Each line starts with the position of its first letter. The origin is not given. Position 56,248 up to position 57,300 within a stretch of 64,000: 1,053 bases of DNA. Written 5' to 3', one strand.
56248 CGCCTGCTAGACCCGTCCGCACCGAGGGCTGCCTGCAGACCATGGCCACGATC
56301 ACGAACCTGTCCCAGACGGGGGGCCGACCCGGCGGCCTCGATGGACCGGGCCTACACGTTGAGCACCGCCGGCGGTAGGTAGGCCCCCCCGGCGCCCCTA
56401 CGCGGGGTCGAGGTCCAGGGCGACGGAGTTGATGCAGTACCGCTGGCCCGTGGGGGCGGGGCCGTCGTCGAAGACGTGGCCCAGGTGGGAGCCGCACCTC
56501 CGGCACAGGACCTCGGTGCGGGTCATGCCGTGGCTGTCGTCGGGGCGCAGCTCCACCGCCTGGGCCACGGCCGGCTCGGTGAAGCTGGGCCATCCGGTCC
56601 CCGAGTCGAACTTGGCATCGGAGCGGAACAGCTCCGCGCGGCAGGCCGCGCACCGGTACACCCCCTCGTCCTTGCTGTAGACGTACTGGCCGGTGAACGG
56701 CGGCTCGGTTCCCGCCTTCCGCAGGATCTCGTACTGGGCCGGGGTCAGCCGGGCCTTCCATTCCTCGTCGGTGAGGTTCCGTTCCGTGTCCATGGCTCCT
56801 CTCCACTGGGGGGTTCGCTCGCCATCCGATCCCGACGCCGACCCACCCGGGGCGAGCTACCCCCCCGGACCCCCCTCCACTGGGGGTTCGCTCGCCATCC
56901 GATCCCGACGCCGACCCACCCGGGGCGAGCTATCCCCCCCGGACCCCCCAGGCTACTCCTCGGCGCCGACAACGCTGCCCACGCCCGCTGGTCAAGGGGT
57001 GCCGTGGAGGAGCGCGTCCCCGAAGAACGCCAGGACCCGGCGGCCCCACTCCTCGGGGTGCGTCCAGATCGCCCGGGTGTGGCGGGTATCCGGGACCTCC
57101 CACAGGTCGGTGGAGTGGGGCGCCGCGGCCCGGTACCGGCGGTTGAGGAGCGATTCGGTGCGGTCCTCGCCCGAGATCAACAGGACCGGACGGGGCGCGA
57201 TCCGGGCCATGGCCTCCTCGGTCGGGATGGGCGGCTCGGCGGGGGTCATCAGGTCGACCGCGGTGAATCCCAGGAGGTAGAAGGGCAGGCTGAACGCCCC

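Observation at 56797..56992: Tandem duplicated hairpin elements D1-D2 between the hydrolase stop and the msrB start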

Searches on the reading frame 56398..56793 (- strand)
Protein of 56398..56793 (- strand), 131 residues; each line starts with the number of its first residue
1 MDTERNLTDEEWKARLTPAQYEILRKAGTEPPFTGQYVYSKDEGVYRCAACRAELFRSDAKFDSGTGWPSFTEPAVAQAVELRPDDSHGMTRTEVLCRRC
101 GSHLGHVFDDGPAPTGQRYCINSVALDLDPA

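Call 13: find_encoding_contigs(protein=window:56398-56793:-, flank=3000, max_places=6)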
Protein window:56398-56793:- (131 aa): 2 contigs read that carry it; 2 places shown.
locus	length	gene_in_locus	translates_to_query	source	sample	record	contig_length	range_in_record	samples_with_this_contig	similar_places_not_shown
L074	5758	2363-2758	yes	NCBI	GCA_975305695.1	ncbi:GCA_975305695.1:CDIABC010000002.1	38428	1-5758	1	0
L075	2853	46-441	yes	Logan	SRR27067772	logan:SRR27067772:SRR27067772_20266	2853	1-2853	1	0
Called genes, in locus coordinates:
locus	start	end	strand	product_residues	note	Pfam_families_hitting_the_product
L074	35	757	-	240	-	PF05853:BKACE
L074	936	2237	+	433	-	PF02129:Peptidase_S15, PF05448:AXE1 (faint), PF00561:Abhydrolase_1 (faint), PF12146:Hydrolase_4, PF12697:Abhydrolase_6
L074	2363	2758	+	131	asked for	PF01641:SelR, PF24046:At4g08330 (faint)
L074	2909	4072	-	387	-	PF01070:FMN_dh, PF05690:ThiG (faint)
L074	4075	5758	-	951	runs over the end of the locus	PF18921:Cyanophycin_syn, PF02786:CPSase_L_D2 (weak), PF08443:RimK (weak), PF13549:ATP-grasp_5 (weak), PF08245:Mur_ligase_M, PF02875:Mur_ligase_C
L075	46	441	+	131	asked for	PF01641:SelR, PF24046:At4g08330 (faint)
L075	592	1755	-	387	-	PF01070:FMN_dh, PF05690:ThiG (faint)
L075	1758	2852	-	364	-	?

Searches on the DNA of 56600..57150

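Call 9: search_rna_families(source=window, start=56600, end=57150, threshold=evalue, max_evalue=10)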
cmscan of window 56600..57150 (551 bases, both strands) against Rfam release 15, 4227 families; matches with E-value up to 10: 2.
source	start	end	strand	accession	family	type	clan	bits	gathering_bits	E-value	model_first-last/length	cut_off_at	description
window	56802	56869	-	RF00963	mir-642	Gene; miRNA;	-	15.3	90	9.8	1-83/83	no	mir-642 microRNA precursor family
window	56702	56755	+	RF00065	snoR9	Gene; snRNA; snoRNA; CD-box;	CL00132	10.7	90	7.2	2-55/128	no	Small nucleolar RNA snoR9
